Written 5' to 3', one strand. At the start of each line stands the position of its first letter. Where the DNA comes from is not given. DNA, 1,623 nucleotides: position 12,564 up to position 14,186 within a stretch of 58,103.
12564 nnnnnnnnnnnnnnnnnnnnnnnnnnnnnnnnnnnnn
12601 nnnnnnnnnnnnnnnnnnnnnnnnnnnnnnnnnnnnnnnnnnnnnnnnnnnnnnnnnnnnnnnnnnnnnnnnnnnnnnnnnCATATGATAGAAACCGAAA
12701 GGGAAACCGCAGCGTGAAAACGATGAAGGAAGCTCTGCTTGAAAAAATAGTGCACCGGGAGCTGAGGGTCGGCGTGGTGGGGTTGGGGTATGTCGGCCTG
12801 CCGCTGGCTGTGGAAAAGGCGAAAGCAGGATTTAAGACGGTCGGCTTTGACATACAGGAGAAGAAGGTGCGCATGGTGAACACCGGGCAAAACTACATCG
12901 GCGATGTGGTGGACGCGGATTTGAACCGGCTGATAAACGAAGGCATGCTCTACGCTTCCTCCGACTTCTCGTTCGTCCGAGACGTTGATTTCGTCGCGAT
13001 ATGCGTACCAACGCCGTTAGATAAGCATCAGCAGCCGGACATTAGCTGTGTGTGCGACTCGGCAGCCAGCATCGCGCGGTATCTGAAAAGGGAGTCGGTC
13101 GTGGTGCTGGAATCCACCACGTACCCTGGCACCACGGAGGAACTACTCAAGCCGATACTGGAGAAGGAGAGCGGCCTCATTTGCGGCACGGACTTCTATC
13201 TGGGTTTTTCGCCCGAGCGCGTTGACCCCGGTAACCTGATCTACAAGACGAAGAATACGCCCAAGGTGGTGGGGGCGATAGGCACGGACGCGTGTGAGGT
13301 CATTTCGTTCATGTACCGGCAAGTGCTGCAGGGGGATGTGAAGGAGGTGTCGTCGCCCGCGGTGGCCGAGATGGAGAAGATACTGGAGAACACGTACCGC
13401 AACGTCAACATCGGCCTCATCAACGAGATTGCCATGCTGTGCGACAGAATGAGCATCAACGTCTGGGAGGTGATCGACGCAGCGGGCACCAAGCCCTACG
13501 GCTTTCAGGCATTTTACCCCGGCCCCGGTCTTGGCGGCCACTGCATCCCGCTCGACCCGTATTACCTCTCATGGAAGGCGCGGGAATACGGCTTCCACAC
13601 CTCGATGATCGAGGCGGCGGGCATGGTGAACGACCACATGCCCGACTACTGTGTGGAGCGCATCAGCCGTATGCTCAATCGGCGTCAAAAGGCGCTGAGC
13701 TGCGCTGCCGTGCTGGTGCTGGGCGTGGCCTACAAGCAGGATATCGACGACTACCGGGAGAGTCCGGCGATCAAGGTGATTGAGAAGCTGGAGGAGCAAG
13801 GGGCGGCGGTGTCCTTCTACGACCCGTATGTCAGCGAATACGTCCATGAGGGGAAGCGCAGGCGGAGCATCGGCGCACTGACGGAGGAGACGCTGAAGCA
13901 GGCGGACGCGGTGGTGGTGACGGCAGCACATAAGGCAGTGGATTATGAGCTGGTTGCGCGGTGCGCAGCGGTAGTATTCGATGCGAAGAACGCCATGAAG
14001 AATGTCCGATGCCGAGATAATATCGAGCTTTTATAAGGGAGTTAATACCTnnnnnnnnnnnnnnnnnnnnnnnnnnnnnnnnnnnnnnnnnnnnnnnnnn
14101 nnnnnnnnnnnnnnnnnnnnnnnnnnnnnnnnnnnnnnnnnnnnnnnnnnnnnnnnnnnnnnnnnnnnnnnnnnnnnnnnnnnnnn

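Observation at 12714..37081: Composite Gram-positive surface-glycan locus combining a di-N-acetylated uronic acid pathway, a nonulosonate pathway, Wzx/Wzy and a Gtr-type modification module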

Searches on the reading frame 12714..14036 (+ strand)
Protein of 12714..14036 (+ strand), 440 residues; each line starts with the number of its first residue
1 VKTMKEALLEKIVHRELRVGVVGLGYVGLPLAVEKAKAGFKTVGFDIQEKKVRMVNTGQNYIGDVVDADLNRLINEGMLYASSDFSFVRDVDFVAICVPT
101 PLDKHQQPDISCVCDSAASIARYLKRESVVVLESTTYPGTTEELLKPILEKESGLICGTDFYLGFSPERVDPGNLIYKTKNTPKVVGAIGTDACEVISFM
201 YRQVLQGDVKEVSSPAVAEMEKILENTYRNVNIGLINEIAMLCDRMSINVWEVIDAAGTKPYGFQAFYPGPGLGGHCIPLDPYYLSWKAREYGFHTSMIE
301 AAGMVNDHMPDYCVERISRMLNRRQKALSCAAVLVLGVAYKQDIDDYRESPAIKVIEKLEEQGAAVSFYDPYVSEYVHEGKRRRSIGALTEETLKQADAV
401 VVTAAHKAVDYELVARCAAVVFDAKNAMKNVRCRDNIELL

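Call 3: search_protein_families(library=pfam, proteins=[window:12714-14036:+])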
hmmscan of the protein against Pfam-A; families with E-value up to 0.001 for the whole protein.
window:12714-14036:+ (440 aa): 5 families
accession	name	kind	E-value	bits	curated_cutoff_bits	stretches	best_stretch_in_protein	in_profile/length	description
PF03721.20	UDPG_MGDP_dh_N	-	2e-39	135.5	27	1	18-188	2-174/187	UDP-glucose/GDP-mannose dehydrogenase family, NAD binding domain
PF00984.24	UDPG_MGDP_dh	-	3.7e-33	113.9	25.4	1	217-307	2-93/94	UDP-glucose/GDP-mannose dehydrogenase family, central domain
PF03720.21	UDPG_MGDP_dh_C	-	1.2e-23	83.9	30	1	334-429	1-102/103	UDP-glucose/GDP-mannose dehydrogenase family, UDP binding domain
PF03446.21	NAD_binding_2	-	1.4e-09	38.6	21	1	18-151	1-110/161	NAD binding domain of 6-phosphogluconate dehydrogenase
PF02826.25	2-Hacid_dh_C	-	0.00038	20.3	25.1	0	15-53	35-73/178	D-isomer specific 2-hydroxyacid dehydrogenase, NAD binding domain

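Call 5: search_protein_families(library=ncbifam, proteins=[window:12714-14036:+])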
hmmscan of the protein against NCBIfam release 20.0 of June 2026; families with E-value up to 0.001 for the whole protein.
window:12714-14036:+ (440 aa): 9 families
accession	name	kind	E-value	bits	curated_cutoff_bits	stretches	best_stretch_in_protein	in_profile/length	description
TIGR03026.1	NDP-sugDHase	subfamily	2.8e-126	421.6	189.8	1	18-425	2-412/413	nucleotide sugar dehydrogenase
NF040825.1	UDPMaNacDH_Arch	equivalog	8.9e-88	294.9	750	1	18-408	2-376/418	UDP-N-acetyl-D-mannosamine dehydrogenase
NF011729.0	PRK15182.1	equivalog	5.1e-76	256.1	592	1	16-408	6-390/425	Vi polysaccharide biosynthesis UDP-N-acetylglucosamine C-6 dehydrogenase TviB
NF008286.0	PRK11064.1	equivalog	2.9e-74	250.1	459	1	18-409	5-399/420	UDP-N-acetyl-D-mannosamine dehydrogenase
NF041297.1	UDPGDh_AglM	equivalog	3.7e-60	204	670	1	18-429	2-418/429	UDP-glucose 6-dehydrogenase AglM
NF047673.2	TeichurnBiosyTuaD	equivalog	4.5e-43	148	700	1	18-409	3-390/439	UDP-glucose 6-dehydrogenase TuaD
NF011631.0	PRK15057.1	equivalog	2.3e-14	53.3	757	1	18-382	2-348/388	UDP-glucose 6-dehydrogenase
NF043037.1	ThreonDh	equivalog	1.7e-05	24.4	350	1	17-59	3-46/297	L-threonate dehydrogenase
TIGR01692.1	HIBADH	equivalog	0.00049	19.5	291.6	0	22-67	2-48/288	3-hydroxyisobutyrate dehydrogenase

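Call 18: search_solved_structures(query=window:12714-14036:+, max_evalue=1e-20)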
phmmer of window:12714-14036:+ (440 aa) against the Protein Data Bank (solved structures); distinct sequences matched with E-value up to 1e-20: 11.
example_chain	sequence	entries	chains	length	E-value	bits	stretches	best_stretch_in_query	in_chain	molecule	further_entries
4r16_A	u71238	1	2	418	2.2e-69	237.6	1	17-429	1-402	418aa long hypothetical UDP-N-acetyl-D-mannosaminuronic acid dehydrogenase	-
3ojl_A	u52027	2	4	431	8.7e-65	222.4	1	14-377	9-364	Cap5O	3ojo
3g79_A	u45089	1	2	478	4.3e-60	207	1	17-410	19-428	NDP-N-acetyl-D-galactosaminuronic acid dehydrogenase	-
4xr9_A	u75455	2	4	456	2.6e-49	171.4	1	17-408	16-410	CalS8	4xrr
3gg2_A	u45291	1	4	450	2.4e-39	138.6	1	17-400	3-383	Sugar dehydrogenase, UDP-glucose/GDP-mannose dehydrogenase family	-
3vtf_A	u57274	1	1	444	1.6e-37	132.6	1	19-379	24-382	UDP-glucose 6-dehydrogenase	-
4a7p_A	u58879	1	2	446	1.6e-30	109.6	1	14-376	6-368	UDP-GLUCOSE DEHYDROGENASE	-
1mfz_A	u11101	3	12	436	1.6e-30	109.5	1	17-376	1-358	GDP-mannose 6-dehydrogenase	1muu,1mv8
2y0e_A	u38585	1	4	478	5.3e-27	97.9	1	14-376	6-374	UDP-GLUCOSE DEHYDROGENASE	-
2y0c_A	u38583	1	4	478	9.5e-26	93.8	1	14-376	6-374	UDP-GLUCOSE DEHYDROGENASE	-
2y0d_A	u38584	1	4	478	9.5e-26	93.8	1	14-376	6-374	UDP-GLUCOSE DEHYDROGENASE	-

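Call 79: find_encoding_contigs(protein=window:12714-14036:+, flank=10000, max_places=6)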
Protein window:12714-14036:+ (440 aa): 14 contigs read that carry it; 6 places shown.
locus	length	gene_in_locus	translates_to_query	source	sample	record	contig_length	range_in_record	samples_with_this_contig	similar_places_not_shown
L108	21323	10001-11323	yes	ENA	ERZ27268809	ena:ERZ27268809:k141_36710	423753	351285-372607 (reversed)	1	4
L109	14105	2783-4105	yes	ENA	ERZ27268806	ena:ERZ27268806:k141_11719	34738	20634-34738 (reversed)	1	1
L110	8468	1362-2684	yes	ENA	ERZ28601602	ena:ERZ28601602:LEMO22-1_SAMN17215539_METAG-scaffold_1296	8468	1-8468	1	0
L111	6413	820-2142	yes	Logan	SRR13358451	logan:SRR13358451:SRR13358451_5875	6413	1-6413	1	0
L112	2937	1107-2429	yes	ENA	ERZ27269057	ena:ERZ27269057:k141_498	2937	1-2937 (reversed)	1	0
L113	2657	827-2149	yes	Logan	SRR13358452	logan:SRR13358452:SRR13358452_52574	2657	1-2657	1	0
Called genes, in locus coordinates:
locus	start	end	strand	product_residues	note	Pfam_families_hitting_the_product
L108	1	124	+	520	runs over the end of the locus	PF00370:FGGY_N, PF02782:FGGY_C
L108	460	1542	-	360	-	PF00392:GntR, PF00532:Peripla_BP_1, PF13407:Peripla_BP_4, PF13377:Peripla_BP_3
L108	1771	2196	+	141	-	PF12663:DUF3788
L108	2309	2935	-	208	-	PF12679:ABC2_membrane_2 (faint), PF13346:ABC2_membrane_5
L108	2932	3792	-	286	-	PF00005:ABC_tran, PF13401:AAA_22 (weak), PF13304:AAA_21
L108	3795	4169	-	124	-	PF00392:GntR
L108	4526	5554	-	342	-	PF01210:NAD_Gly3P_dh_N (weak), PF01266:DAO (weak), PF02558:ApbA, PF03807:F420_oxidored (faint), PF08546:ApbA_C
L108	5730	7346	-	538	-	PF02690:Na_Pi_cotrans, PF01895:PhoU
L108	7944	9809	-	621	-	PF00082:Peptidase_S8, PF00404:Dockerin_1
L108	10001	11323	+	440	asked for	PF03446:NAD_binding_2, PF03721:UDPG_MGDP_dh_N, PF00984:UDPG_MGDP_dh, PF03720:UDPG_MGDP_dh_C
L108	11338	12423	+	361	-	PF01408:GFO_IDH_MocA, PF02894:GFO_IDH_MocA_C, PF22725:GFO_IDH_MocA_C3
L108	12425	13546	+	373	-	PF00155:Aminotran_1_2 (weak), PF01041:DegT_DnrJ_EryC1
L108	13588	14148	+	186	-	PF25084:LbH_EIF2B (weak), PF00132:Hexapep, PF25087:GMPPB_C, PF14602:Hexapep_2, PF00132:Hexapep (weak)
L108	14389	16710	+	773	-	PF08486:SpoIID, PF08239:SH3_3, PF00404:Dockerin_1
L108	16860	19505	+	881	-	PF00041:fn3 (faint), PF21910:GH85_C (faint), PF25832:Fn3_SaeA_2nd (faint)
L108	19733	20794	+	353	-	PF00535:Glycos_transf_2, PF10111:Glyco_tranf_2_2, PF13641:Glyco_tranf_2_3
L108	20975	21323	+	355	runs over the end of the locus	PF00535:Glycos_transf_2, PF10111:Glyco_tranf_2_2, PF13641:Glyco_tranf_2_3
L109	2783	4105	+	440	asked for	PF03446:NAD_binding_2, PF03721:UDPG_MGDP_dh_N, PF00984:UDPG_MGDP_dh, PF03720:UDPG_MGDP_dh_C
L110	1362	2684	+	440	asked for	PF03446:NAD_binding_2, PF03721:UDPG_MGDP_dh_N, PF00984:UDPG_MGDP_dh, PF03720:UDPG_MGDP_dh_C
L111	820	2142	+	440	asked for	PF03446:NAD_binding_2, PF03721:UDPG_MGDP_dh_N, PF00984:UDPG_MGDP_dh, PF03720:UDPG_MGDP_dh_C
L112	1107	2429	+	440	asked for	PF03446:NAD_binding_2, PF03721:UDPG_MGDP_dh_N, PF00984:UDPG_MGDP_dh, PF03720:UDPG_MGDP_dh_C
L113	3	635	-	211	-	?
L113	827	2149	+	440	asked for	PF03446:NAD_binding_2, PF03721:UDPG_MGDP_dh_N, PF00984:UDPG_MGDP_dh, PF03720:UDPG_MGDP_dh_C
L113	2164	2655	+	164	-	?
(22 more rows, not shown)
